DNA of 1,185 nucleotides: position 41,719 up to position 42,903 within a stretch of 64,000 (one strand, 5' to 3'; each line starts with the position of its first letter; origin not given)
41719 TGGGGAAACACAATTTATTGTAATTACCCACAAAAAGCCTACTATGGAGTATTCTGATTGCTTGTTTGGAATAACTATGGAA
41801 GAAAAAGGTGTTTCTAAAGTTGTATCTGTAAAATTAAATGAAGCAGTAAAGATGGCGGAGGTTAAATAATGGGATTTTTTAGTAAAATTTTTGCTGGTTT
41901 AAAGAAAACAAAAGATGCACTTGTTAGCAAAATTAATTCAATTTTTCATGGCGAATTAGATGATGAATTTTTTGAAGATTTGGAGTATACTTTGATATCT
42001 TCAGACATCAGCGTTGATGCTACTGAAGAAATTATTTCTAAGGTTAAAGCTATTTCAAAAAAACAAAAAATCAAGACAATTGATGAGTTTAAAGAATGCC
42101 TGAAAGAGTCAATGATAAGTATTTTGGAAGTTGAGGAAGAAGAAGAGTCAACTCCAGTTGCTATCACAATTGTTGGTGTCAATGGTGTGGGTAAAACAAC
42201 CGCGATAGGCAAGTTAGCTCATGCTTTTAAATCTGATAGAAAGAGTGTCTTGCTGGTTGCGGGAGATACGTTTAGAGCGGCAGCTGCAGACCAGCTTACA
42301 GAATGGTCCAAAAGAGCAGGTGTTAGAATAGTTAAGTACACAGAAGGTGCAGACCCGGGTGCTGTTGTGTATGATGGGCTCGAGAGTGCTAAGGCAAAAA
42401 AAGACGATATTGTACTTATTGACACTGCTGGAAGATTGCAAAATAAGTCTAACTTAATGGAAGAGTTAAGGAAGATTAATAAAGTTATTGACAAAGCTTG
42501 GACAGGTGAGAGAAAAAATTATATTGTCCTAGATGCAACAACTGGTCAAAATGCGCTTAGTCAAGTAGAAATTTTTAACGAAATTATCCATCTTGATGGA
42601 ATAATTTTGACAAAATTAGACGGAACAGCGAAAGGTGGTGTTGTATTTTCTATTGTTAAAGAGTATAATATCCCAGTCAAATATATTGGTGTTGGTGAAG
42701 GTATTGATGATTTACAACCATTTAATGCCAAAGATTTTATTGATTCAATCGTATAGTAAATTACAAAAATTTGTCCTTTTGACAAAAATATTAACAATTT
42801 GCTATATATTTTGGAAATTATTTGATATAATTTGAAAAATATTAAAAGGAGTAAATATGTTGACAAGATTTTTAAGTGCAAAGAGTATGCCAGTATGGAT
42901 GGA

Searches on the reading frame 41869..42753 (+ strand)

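Call 20: search_protein_families(library=pfam, proteins=[window:41869-42753:+], max_evalue=0.001)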
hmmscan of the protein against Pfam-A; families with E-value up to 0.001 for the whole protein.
window:41869-42753:+ (295 aa): 9 families
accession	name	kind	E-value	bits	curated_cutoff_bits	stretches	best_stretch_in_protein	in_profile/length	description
PF00448.28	SRP54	-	5.9e-74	248.4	22.7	1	97-294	2-194/196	SRP54-type protein, GTPase domain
PF02881.24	SRP54_N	-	4.6e-13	49.6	22.4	1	18-82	1-75/75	SRP54-type protein, helical bundle domain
PF13604.12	AAA_30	-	4.5e-06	27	27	1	97-194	19-104/191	AAA domain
PF13401.12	AAA_22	-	2.6e-05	25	27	1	98-205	7-109/130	AAA domain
PF13207.12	AAA_17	-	9.3e-05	23.2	27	1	102-202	1-94/136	AAA domain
PF06414.18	Zeta_toxin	-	0.00015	21.7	22.3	1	90-139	9-58/199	Zeta toxin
PF01656.29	CbiA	-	0.00038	20.8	25.4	0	106-274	9-107/125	CobQ/CobB/MinD/ParA nucleotide binding domain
PF02492.25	cobW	-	0.00066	19.7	20.7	0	99-254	3-157/180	CobW/HypB/UreG, nucleotide-binding domain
PF25199.1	nSTAND_NTPase5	-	0.0008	19.7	34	0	86-145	32-92/145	Novel STAND NTPase 5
